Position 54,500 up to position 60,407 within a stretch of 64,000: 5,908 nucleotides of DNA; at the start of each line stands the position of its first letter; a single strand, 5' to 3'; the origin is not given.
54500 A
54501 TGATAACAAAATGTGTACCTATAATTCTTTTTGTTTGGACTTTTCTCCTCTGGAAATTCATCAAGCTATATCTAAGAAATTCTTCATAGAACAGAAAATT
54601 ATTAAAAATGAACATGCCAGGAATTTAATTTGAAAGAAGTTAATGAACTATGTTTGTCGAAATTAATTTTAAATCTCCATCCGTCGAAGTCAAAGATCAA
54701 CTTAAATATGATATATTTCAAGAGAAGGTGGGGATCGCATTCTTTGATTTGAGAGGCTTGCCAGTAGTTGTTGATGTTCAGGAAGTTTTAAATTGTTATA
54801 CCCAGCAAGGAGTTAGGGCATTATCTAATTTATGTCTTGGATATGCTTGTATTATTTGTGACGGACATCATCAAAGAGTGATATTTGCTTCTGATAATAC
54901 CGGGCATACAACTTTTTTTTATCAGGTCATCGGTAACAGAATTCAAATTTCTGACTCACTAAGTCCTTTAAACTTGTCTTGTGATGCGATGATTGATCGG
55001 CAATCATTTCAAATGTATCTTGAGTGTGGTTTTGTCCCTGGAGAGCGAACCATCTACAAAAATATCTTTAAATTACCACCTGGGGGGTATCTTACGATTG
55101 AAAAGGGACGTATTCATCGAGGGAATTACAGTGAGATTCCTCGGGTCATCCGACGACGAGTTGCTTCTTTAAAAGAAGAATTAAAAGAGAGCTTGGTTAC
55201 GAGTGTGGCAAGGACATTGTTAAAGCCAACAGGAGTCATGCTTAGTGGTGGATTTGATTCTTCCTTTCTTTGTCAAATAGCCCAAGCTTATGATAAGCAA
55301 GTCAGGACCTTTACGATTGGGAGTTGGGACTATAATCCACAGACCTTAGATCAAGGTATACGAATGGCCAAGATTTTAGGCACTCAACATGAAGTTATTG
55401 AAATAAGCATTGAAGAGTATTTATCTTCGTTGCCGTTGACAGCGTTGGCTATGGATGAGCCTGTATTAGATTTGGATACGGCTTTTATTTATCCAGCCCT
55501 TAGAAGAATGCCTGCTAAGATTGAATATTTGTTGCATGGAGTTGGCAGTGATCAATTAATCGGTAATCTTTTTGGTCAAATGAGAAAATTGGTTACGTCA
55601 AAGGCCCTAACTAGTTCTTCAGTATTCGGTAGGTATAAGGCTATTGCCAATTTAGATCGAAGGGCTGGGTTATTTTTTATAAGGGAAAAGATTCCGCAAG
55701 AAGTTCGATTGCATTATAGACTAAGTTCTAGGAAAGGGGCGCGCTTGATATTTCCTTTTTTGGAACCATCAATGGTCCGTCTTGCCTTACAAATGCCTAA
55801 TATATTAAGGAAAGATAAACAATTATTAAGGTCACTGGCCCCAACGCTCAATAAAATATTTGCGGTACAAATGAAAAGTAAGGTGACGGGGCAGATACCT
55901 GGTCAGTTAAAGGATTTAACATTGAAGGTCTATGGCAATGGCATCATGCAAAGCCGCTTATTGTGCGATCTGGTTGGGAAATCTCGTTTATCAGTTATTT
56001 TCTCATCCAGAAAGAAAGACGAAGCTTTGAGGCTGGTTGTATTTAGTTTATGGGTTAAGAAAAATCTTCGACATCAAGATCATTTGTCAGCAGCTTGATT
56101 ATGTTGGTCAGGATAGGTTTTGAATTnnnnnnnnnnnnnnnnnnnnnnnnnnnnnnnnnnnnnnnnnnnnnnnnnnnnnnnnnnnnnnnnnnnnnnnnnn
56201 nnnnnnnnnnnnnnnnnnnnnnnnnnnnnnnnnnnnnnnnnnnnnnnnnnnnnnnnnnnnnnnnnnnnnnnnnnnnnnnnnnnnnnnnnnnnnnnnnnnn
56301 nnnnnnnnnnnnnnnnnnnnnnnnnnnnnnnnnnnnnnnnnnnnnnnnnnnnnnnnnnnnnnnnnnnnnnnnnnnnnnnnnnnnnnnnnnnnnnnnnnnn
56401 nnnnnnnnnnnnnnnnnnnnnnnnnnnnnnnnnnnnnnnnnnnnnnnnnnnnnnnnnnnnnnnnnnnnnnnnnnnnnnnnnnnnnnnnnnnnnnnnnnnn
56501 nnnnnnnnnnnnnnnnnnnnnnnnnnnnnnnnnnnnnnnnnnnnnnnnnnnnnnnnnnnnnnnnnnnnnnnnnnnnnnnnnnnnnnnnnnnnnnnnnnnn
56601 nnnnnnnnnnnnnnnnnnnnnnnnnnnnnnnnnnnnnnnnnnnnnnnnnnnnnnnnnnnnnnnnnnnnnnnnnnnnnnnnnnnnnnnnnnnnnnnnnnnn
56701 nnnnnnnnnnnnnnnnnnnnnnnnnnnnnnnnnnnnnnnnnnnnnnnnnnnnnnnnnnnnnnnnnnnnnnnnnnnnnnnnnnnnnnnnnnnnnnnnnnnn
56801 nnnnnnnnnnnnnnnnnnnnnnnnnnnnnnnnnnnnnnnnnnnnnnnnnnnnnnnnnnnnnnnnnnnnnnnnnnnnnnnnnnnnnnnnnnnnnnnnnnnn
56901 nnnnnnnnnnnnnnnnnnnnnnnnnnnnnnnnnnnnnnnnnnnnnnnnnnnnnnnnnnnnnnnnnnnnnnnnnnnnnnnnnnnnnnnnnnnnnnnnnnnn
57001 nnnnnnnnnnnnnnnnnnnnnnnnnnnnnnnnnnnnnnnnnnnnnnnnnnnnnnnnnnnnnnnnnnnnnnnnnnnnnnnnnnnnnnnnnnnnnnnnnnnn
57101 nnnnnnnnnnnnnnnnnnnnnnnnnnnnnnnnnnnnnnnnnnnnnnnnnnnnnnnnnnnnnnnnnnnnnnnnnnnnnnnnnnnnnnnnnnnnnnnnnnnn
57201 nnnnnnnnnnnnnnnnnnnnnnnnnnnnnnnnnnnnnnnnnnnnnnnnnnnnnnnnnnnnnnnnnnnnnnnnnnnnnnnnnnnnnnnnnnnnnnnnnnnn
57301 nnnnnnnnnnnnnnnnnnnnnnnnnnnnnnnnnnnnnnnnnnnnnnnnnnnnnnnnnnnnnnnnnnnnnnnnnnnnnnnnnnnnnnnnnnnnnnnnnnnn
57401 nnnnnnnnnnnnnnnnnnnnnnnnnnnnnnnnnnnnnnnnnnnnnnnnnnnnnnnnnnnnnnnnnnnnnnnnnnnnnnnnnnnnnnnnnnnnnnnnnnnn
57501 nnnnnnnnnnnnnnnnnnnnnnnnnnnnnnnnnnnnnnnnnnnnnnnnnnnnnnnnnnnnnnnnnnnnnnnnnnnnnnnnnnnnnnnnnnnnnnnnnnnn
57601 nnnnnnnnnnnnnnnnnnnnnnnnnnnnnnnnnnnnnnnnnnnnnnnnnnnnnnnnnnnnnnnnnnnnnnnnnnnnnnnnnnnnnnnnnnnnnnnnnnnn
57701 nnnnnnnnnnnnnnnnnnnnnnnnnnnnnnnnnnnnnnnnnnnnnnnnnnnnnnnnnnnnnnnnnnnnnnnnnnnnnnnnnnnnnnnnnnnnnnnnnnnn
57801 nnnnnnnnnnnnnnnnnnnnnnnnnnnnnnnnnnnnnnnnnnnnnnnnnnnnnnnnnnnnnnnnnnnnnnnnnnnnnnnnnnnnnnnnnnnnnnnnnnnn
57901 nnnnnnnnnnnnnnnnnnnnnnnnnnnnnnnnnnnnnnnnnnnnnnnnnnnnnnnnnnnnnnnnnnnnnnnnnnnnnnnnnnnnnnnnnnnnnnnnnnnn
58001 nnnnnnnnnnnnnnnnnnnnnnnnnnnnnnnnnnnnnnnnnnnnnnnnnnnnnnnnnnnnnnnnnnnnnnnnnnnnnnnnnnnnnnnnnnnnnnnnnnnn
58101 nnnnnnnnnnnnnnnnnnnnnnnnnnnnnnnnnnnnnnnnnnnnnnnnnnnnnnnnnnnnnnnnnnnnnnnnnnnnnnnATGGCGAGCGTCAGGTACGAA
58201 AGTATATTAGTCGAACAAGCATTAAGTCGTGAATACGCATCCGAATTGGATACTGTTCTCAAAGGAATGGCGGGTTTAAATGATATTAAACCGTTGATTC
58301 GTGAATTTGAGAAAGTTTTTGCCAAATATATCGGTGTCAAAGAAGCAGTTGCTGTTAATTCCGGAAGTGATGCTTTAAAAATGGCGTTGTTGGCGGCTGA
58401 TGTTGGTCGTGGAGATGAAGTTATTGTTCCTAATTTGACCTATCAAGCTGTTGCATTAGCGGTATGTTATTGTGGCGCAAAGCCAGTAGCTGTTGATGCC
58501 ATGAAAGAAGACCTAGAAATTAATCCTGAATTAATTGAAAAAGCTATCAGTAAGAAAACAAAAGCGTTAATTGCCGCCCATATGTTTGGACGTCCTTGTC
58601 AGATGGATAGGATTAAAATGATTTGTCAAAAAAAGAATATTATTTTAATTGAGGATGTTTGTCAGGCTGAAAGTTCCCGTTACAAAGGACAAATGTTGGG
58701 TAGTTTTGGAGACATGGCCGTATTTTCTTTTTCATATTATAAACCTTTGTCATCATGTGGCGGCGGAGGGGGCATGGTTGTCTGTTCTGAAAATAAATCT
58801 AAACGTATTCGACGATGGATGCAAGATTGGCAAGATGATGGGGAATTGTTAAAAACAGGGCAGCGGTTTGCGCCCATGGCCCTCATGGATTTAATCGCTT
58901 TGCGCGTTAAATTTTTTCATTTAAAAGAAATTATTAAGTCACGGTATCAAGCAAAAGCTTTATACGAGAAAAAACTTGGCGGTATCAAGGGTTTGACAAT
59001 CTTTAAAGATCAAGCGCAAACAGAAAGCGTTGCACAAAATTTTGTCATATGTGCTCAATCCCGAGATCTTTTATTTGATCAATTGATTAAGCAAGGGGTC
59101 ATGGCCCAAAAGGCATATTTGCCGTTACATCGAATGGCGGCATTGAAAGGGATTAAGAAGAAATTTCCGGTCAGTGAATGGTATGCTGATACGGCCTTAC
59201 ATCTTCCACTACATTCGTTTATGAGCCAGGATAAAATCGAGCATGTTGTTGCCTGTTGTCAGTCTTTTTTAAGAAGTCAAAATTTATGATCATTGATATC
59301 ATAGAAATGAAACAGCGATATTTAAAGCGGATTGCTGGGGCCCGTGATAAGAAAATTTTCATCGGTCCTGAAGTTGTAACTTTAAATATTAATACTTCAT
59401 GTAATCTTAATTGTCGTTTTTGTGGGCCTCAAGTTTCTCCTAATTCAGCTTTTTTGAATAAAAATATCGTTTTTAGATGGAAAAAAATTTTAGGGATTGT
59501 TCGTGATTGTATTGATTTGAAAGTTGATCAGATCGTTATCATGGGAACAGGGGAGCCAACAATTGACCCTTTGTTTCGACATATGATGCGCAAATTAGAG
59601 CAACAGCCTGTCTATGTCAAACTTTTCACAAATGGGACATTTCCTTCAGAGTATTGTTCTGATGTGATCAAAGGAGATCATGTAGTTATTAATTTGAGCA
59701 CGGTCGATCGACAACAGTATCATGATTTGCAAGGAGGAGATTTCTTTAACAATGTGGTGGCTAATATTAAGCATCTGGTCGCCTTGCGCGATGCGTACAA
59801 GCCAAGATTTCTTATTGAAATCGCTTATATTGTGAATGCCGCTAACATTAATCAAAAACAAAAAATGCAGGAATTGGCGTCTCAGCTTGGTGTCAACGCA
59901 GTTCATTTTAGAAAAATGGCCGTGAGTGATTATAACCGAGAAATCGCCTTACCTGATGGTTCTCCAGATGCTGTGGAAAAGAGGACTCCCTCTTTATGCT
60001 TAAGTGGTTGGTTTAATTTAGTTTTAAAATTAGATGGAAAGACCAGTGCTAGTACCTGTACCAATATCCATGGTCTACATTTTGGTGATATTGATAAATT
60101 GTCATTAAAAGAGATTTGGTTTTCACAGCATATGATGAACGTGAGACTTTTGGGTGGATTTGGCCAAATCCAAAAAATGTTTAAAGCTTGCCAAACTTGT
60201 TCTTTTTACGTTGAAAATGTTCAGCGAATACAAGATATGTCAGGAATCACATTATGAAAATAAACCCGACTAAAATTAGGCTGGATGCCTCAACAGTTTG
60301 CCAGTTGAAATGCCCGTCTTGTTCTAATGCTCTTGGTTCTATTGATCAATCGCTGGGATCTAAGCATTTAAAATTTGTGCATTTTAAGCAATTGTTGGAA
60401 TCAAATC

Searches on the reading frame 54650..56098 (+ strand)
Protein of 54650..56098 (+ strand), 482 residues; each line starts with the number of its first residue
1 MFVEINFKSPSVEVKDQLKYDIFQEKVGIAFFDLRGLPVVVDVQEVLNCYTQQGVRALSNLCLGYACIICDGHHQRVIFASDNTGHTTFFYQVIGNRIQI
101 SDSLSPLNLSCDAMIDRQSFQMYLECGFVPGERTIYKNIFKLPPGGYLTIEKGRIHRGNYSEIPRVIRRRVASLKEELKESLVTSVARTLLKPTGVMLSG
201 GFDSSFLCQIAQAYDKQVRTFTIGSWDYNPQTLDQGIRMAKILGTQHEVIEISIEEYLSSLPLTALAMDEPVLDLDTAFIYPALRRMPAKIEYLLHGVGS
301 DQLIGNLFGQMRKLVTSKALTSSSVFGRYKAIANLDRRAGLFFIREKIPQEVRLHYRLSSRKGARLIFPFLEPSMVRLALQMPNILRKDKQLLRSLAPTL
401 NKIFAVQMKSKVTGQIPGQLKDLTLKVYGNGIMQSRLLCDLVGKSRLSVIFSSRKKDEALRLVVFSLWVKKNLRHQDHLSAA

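Call 49: search_protein_families(library=pfam, proteins=[window:54650-56098:+], max_evalue=0.0001)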
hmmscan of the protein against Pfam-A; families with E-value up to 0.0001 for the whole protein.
window:54650-56098:+ (482 aa): 1 family
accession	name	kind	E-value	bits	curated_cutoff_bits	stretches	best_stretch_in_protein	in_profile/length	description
PF00733.27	Asn_synthase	-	1.5e-20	74.6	21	1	177-314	1-141/354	Asparagine synthase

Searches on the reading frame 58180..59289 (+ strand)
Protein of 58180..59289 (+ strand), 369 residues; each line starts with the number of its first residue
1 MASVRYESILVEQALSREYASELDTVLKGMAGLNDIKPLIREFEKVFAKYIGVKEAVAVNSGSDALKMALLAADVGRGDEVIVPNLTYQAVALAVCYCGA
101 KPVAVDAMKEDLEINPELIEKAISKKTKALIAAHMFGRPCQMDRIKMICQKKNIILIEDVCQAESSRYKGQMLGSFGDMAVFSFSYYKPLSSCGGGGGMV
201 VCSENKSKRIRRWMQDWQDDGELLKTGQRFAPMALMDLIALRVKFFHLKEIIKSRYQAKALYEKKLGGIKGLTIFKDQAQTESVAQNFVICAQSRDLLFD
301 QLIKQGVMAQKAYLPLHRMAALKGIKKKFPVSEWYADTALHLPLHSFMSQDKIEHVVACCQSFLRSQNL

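Call 50: search_protein_families(library=pfam, proteins=[window:58180-59289:+], max_evalue=0.0001)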
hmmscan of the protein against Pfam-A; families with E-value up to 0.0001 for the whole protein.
window:58180-59289:+ (369 aa): 3 families
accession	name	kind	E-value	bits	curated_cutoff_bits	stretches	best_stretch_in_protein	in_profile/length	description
PF01041.23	DegT_DnrJ_EryC1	-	2.3e-77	261.1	19.8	1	25-359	13-358/360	DegT/DnrJ/EryC1/StrS aminotransferase family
PF00155.27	Aminotran_1_2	-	3.3e-10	40.1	19.7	1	41-159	45-185/361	Aminotransferase class I and II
PF00266.25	Aminotran_5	-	1.7e-07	31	21.5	1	13-167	17-183/371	Aminotransferase class-V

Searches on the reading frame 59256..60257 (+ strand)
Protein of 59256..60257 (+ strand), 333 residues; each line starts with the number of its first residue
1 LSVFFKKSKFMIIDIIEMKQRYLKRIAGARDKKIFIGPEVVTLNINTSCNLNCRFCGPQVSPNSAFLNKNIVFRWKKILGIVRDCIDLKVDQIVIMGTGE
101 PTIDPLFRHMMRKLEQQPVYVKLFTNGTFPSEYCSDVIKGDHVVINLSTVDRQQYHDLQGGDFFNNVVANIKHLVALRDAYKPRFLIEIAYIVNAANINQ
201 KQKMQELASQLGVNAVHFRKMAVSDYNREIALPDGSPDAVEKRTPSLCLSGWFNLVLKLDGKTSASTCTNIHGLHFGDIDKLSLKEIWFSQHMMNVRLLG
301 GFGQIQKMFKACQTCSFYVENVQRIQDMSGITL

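Call 50: search_protein_families(library=pfam, proteins=[window:59256-60257:+], max_evalue=0.0001)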
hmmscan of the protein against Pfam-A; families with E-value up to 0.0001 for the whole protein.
window:59256-60257:+ (333 aa): 2 families
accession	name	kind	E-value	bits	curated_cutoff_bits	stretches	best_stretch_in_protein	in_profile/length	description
PF04055.27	Radical_SAM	-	4.3e-12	47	29.5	1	44-175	2-137/166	Radical SAM superfamily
PF13186.11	SPASM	-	2.2e-06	28.3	21.5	1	248-315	1-66/67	Iron-sulfur cluster-binding domain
